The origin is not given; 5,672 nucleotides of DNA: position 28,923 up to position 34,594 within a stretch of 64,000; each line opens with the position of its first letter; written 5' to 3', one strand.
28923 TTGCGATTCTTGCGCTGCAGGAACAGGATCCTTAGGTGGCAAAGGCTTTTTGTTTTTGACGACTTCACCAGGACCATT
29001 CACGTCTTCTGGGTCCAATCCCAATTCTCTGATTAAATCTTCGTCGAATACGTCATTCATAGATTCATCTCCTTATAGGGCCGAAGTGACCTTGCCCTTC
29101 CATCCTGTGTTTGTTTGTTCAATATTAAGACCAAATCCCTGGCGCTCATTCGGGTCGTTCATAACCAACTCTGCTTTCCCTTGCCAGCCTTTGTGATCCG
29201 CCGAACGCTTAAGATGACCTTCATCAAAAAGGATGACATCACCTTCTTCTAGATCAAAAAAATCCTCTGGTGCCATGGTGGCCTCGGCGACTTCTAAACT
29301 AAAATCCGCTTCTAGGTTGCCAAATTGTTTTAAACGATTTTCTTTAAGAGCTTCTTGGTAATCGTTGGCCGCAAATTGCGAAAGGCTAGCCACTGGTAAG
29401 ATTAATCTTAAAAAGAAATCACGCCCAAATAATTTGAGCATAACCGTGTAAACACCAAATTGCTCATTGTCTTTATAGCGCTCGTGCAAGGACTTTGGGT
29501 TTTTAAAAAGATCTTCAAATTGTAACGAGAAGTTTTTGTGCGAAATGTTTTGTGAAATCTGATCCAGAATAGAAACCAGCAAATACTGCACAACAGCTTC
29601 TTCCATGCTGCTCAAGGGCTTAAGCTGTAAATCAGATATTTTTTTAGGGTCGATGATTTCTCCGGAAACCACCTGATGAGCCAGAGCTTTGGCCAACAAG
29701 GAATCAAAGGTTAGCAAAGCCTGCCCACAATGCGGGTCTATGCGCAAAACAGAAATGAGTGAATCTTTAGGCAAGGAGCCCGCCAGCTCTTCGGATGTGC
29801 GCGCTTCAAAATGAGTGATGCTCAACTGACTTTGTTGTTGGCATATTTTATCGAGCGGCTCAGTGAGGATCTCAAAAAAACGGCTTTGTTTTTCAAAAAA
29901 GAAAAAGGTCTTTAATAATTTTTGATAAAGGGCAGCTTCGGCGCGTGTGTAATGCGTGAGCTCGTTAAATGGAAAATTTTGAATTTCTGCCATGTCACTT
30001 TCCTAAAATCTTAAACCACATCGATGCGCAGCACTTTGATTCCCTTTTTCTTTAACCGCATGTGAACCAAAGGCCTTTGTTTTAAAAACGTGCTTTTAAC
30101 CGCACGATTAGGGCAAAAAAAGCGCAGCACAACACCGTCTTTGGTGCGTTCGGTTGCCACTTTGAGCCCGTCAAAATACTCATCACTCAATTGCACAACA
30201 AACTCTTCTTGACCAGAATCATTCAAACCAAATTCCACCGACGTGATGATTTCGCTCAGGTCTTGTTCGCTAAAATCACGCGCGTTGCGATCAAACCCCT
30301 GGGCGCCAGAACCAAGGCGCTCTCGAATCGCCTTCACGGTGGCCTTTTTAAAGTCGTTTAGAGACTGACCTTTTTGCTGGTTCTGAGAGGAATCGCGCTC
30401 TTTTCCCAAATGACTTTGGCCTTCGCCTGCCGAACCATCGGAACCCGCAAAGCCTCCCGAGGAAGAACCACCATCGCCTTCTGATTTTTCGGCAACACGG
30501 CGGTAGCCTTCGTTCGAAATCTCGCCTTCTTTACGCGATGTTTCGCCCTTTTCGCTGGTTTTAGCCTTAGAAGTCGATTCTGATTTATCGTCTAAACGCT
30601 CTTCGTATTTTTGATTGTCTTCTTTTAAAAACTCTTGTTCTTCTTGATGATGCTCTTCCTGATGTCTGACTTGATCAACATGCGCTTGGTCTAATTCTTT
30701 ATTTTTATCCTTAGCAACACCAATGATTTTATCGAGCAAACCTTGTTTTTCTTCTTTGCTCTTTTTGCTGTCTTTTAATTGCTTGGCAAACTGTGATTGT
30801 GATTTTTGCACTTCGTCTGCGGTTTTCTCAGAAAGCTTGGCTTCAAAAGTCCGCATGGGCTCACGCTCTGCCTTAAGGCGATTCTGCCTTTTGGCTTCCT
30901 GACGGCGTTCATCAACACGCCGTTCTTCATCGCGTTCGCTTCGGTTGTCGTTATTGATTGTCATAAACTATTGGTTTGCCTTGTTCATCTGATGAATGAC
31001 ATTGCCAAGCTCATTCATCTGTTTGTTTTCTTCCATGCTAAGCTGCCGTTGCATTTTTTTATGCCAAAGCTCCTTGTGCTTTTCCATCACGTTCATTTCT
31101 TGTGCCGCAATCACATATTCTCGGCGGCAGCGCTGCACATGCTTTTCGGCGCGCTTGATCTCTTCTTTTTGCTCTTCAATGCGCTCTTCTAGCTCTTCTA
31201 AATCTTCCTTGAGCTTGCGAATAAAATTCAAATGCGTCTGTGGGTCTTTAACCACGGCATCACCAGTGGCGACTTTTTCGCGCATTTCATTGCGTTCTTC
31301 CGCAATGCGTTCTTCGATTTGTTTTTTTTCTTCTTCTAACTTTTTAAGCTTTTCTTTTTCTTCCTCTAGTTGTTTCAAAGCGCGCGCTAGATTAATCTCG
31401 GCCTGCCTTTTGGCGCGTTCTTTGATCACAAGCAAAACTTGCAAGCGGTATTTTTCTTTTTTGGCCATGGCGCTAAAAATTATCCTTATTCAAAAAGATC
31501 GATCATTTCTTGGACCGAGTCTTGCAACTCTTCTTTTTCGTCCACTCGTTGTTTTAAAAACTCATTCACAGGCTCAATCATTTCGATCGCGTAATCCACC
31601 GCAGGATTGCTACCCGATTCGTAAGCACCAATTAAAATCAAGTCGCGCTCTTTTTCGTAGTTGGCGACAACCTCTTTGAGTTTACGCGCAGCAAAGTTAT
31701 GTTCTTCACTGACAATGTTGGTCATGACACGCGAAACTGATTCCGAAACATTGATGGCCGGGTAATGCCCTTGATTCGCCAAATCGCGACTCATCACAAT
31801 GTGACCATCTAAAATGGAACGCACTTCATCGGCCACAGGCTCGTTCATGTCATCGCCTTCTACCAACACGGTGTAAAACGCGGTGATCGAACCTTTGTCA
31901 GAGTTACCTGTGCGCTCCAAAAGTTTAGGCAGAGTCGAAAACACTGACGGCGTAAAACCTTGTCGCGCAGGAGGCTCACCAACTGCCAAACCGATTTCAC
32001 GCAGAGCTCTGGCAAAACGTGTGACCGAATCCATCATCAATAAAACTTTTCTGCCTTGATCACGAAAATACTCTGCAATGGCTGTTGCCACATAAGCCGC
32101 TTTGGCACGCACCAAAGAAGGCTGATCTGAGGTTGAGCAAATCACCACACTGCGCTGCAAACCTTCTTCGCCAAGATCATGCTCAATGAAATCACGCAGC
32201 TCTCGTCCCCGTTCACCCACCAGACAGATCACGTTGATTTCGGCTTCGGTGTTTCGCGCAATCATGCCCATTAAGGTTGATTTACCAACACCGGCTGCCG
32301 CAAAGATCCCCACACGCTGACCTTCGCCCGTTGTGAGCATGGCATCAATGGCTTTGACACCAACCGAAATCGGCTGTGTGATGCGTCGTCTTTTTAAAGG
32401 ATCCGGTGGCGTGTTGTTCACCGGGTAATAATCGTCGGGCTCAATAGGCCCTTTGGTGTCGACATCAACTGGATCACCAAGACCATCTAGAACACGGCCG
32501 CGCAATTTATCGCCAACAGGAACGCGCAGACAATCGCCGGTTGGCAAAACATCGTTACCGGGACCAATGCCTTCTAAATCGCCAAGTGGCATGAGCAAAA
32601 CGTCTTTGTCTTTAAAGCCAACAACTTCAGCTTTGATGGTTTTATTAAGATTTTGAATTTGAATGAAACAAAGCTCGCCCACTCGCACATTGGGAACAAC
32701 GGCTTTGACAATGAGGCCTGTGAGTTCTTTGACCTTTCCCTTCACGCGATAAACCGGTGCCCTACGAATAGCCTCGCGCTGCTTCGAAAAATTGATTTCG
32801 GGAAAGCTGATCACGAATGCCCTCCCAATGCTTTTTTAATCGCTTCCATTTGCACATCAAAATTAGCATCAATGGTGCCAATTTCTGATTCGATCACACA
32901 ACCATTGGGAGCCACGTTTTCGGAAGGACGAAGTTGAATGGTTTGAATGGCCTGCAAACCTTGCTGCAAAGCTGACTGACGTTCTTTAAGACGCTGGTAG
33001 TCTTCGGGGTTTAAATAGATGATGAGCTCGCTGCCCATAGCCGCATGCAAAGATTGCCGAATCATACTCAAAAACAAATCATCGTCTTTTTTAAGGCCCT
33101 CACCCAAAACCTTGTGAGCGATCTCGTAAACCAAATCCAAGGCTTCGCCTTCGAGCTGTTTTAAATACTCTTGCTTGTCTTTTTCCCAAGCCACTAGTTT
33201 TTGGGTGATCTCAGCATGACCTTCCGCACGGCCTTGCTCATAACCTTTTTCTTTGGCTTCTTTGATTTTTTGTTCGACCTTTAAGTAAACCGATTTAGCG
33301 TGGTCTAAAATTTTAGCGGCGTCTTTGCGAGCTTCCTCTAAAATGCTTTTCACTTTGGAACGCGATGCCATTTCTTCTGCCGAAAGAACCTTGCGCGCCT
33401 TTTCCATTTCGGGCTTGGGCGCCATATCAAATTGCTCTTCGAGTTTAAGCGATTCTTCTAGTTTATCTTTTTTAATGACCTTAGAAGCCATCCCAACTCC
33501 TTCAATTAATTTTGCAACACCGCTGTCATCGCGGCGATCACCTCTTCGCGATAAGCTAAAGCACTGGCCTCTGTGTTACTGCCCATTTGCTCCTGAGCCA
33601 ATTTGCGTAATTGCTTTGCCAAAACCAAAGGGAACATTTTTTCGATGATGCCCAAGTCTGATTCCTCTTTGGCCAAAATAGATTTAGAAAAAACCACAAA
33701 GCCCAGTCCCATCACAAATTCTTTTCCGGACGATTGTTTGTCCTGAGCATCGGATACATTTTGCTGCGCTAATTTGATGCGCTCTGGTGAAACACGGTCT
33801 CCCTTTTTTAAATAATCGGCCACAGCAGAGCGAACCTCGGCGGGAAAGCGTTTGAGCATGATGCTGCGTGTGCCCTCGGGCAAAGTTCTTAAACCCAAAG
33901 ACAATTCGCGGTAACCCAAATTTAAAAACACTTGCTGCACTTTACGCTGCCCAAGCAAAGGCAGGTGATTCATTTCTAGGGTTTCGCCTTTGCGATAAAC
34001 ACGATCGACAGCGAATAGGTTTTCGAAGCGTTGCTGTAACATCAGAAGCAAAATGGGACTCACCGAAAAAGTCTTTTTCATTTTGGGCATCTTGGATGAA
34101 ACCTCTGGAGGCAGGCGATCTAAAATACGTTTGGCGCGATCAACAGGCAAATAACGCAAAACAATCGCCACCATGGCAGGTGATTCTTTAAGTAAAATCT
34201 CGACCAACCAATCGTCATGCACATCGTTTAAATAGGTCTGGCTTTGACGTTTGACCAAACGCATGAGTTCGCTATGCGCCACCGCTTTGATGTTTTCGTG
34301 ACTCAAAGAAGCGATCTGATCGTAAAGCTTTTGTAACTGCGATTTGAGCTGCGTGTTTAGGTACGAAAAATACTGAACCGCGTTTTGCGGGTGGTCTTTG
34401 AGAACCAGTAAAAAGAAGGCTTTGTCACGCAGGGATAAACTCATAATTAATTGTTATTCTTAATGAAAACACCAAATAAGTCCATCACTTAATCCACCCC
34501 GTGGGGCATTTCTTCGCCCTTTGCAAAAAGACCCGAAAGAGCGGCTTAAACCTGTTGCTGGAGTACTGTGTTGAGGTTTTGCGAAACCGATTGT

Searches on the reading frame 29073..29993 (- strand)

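Call 62: search_protein_families(library=pfam, max_evalue=0.01, proteins=[window:29073-29993:-])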
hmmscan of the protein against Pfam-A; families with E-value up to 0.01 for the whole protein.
window:29073-29993:- (306 aa): 2 families
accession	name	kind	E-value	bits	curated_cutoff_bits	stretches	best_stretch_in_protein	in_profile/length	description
PF02154.20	FliM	-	4.2e-07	30.5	27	1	38-151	23-132/192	Flagellar motor switch protein FliM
PF01052.25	FliMN_C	-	0.0084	16.5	23.8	0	225-257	4-36/73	Type III flagellar switch regulator (C-ring) FliN C-term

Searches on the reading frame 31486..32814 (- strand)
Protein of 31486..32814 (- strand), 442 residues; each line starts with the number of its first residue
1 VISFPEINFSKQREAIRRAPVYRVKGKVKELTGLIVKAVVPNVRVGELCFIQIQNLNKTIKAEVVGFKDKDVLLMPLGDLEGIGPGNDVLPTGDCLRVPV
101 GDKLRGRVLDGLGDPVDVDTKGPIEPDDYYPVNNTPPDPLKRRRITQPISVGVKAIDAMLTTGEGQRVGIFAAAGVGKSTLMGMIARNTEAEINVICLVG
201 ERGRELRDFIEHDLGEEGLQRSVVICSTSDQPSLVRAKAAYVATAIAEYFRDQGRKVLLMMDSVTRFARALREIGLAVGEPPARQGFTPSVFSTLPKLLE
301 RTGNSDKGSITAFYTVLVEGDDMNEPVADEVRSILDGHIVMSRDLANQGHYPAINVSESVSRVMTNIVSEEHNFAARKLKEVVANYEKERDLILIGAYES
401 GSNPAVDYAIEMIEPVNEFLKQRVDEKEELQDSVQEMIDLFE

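Call 62: search_protein_families(library=pfam, max_evalue=0.01, proteins=[window:31486-32814:-])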
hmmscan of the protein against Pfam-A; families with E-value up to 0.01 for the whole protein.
window:31486-32814:- (442 aa): 5 families
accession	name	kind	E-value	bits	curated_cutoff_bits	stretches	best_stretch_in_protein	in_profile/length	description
PF00006.31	ATP-synt_ab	-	2.8e-91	305.3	29.5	1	152-361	1-213/213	ATP synthase alpha/beta family, nucleotide-binding domain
PF18269.6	T3SS_ATPase_C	-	1.9e-23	82.6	22.7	1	368-437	1-70/72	T3SS EscN ATPase C-terminal domain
PF02874.29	ATP-synt_ab_N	-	4.7e-08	33.9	20.9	1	32-93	5-69/69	ATP synthase alpha/beta family, beta-barrel domain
PF00005.33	ABC_tran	-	0.00089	20.3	25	1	160-196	6-42/137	ABC transporter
PF00931.28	NB-ARC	-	0.0088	15.8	23.5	0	155-274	7-118/248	NB-ARC domain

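Call 64: find_homologous_proteins(query=window:31486-32814:-, max_evalue=1e-30)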
Query window:31486-32814:- (442 aa): 8000 proteins with E <= 1e-30 among 8000 candidates; the best 120 are listed.
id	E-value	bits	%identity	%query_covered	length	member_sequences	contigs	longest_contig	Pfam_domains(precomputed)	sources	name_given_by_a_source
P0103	4.7e-287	970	100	100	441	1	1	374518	PF18269.7,PF02874.30,PF00006.32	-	-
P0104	1.4e-256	869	88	100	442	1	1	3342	PF18269.7,PF02874.30,PF00006.32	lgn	-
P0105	1.5e-255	866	89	99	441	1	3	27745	PF18269.7,PF02874.30,PF00006.32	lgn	-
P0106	1.1e-254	863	86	100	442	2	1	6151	PF18269.7,PF02874.30,PF00006.32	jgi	-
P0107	2.1e-252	856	87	99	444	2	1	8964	PF18269.7,PF02874.30,PF00006.32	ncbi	-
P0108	1.8e-251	853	86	100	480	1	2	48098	PF18269.7,PF02874.30,PF00006.32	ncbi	-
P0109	1.7e-250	849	86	100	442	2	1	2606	PF18269.7,PF02874.30,PF00006.32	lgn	-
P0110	2.3e-248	842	86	100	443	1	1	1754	PF18269.7,PF02874.30,PF00006.32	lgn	-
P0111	4.7e-248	841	85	100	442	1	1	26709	PF18269.7,PF02874.30,PF00006.32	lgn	-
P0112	6.0e-247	838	85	100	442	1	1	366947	PF18269.7,PF02874.30,PF00006.32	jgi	jgi:flagellar protein export ATPase FliI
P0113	3.3e-246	835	85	100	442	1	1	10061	PF18269.7,PF02874.30,PF00006.32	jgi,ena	-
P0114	8.4e-246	834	83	100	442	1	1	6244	PF18269.7,PF02874.30,PF00006.32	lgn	-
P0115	9.5e-246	834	85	100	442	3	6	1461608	PF18269.7,PF02874.30,PF00006.32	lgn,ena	-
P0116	1.6e-245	833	84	100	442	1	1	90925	PF18269.7,PF02874.30,PF00006.32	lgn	-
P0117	2.1e-244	829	84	100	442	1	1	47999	PF18269.7,PF02874.30,PF00006.32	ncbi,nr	ncbi:MAG: flagellar protein export ATPase FliI [Deltaproteobacteria bacterium]|nr:flagellar protein 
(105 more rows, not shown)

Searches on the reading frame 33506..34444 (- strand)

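Call 6: search_protein_families(library=pfam, proteins=[window:33506-34444:-], max_evalue=0.01)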
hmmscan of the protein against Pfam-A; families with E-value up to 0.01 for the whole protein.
window:33506-34444:- (312 aa): 4 families
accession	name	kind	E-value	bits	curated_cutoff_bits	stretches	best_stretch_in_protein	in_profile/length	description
PF14841.11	FliG_M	-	4e-11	43.4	25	1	79-118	3-42/76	FliG middle domain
PF01706.21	FliG_C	-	4.2e-06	27.4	23.3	1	157-231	20-94/108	FliG C-terminal domain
PF03448.22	MgtE_N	-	8.7e-05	23.4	25.9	0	65-117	39-91/102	MgtE intracellular N domain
PF14842.11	FliG_N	-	0.002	19.1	25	0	91-130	7-47/104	FliG N-terminal domain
